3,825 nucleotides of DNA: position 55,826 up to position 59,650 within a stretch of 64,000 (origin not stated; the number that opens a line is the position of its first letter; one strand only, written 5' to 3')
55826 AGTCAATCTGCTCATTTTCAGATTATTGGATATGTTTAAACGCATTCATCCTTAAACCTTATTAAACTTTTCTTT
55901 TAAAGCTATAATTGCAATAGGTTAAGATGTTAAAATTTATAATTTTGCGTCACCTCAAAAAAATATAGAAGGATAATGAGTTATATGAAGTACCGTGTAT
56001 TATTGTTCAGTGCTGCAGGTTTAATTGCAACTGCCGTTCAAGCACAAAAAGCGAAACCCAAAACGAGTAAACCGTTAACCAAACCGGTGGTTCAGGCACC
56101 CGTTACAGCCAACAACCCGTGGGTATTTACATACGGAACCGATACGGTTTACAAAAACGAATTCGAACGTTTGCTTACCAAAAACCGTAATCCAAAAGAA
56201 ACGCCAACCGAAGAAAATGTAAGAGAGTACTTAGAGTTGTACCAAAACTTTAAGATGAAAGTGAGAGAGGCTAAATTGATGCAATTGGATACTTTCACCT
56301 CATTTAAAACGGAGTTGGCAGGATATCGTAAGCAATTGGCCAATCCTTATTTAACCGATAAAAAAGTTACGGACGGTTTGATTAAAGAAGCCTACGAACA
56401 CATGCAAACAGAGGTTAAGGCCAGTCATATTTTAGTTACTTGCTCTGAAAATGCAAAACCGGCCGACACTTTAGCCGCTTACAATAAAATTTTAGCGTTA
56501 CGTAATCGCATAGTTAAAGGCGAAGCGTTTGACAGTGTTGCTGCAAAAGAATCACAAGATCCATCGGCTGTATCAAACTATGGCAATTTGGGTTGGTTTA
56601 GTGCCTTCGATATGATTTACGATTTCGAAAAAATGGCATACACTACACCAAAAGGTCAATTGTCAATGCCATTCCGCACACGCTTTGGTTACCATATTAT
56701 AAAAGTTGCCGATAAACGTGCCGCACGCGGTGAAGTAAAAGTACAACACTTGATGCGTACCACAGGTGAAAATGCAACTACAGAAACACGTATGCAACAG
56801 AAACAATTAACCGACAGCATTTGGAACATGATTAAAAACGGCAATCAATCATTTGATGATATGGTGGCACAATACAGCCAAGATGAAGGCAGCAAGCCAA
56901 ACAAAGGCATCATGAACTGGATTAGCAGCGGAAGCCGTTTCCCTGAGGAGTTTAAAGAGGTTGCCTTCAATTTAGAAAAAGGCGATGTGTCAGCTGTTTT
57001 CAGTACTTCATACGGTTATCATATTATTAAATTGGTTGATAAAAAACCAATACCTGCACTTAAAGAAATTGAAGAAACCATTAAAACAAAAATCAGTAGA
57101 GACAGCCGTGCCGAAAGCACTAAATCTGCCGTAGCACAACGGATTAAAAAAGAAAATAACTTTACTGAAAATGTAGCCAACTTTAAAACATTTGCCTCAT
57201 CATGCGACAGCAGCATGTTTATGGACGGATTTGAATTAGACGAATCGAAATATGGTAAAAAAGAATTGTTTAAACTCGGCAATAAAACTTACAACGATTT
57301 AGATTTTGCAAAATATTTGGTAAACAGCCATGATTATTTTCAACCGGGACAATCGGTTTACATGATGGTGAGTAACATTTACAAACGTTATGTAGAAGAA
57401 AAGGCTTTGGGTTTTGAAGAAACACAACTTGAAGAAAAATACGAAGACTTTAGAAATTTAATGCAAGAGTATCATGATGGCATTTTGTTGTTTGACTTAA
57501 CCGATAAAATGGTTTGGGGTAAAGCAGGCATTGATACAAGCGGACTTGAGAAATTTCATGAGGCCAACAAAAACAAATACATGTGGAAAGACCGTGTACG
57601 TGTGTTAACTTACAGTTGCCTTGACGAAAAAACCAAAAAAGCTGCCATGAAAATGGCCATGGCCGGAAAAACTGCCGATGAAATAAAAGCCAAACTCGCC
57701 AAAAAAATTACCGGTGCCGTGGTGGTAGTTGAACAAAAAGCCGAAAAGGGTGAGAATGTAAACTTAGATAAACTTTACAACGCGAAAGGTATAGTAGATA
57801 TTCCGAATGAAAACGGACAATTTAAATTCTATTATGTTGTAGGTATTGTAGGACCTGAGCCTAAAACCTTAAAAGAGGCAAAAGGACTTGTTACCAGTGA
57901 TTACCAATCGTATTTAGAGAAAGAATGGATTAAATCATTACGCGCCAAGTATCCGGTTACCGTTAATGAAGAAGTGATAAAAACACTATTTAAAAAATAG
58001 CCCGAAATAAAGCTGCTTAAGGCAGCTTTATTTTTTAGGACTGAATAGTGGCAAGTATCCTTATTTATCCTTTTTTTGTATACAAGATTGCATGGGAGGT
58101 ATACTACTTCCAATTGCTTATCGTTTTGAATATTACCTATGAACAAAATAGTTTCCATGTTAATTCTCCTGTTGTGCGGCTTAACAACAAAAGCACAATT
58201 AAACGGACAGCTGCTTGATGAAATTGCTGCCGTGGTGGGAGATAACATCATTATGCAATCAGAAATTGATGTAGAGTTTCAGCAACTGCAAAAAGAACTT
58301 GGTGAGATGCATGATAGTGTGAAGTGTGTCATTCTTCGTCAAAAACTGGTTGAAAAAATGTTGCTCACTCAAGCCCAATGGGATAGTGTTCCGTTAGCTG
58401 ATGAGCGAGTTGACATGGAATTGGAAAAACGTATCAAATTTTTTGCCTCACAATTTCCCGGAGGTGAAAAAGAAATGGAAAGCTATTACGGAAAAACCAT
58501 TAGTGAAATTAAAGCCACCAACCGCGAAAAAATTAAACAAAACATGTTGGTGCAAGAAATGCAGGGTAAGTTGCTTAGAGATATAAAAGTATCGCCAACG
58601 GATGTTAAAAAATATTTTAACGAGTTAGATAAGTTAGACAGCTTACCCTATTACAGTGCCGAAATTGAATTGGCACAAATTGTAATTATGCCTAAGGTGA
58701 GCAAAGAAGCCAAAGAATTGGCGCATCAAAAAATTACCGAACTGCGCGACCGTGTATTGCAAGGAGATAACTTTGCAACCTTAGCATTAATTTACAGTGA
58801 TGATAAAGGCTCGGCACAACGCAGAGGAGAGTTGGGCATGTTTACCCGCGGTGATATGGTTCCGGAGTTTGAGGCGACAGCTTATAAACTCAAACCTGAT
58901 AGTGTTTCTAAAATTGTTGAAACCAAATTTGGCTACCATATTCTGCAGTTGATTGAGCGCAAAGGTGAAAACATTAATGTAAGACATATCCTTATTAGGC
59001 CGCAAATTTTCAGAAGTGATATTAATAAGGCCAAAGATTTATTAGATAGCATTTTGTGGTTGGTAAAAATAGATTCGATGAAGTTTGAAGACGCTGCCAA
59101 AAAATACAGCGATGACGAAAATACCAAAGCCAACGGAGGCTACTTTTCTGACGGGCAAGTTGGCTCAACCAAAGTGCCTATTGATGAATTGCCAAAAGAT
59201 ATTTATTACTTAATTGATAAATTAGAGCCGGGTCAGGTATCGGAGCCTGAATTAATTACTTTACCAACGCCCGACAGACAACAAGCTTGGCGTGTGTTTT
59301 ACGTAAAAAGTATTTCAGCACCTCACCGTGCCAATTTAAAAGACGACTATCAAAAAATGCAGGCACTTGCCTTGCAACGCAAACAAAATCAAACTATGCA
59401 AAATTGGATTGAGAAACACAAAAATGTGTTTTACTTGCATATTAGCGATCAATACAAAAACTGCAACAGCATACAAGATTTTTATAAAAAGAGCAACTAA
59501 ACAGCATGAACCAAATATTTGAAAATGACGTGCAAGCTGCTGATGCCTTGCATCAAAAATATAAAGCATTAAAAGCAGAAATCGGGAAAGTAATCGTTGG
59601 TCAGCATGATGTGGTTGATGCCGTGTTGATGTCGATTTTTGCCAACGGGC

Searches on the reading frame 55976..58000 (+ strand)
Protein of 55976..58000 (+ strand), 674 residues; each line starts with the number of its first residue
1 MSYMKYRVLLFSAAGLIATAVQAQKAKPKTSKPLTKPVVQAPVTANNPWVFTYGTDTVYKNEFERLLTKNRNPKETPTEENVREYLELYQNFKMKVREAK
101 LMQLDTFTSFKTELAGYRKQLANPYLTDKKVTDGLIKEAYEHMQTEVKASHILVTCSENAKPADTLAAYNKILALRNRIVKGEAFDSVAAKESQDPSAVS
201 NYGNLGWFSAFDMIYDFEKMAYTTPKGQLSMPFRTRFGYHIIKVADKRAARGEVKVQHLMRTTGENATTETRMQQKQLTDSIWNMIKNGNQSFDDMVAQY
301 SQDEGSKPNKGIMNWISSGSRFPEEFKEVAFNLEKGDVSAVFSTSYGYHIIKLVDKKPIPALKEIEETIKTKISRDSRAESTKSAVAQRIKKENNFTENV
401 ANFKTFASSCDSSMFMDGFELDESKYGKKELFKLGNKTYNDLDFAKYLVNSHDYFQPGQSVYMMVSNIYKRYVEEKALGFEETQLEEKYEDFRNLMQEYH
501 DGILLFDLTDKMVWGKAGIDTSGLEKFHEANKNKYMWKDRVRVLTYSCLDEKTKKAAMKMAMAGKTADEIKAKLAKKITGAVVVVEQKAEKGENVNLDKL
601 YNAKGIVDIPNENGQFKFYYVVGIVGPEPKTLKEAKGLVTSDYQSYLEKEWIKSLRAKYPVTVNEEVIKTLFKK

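Call 62: search_protein_families(library=pfam, proteins=[window:55976-58000:+], max_evalue=0.00001)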
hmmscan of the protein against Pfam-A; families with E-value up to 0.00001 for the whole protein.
window:55976-58000:+ (674 aa): 3 families
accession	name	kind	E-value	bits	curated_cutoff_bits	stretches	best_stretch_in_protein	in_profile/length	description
PF00639.27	Rotamase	-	5.7e-47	159.1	21.7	2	151-245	1-96/97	PPIC-type PPIASE domain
PF13616.12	Rotamase_3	-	1e-42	145.8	22.5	2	248-357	10-116/116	PPIC-type PPIASE domain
PF13145.12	Rotamase_2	-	7e-18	66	27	1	255-366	23-120/121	PPIC-type PPIASE domain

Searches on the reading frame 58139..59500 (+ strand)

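Call 62: search_protein_families(library=pfam, proteins=[window:58139-59500:+], max_evalue=0.00001)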
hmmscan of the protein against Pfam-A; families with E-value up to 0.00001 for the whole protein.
window:58139-59500:+ (453 aa): 4 families
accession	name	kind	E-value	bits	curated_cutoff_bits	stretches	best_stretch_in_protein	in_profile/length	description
PF00639.27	Rotamase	-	4.5e-37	127.4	21.7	2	183-272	4-96/97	PPIC-type PPIASE domain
PF13616.12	Rotamase_3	-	2.5e-35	121.9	22.5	2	175-275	15-116/116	PPIC-type PPIASE domain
PF13145.12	Rotamase_2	-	1.2e-10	42.7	27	1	151-276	1-110/121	PPIC-type PPIASE domain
PF09312.16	SurA_N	-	2.2e-07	31.5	30.8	1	26-141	1-117/118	SurA N-terminal domain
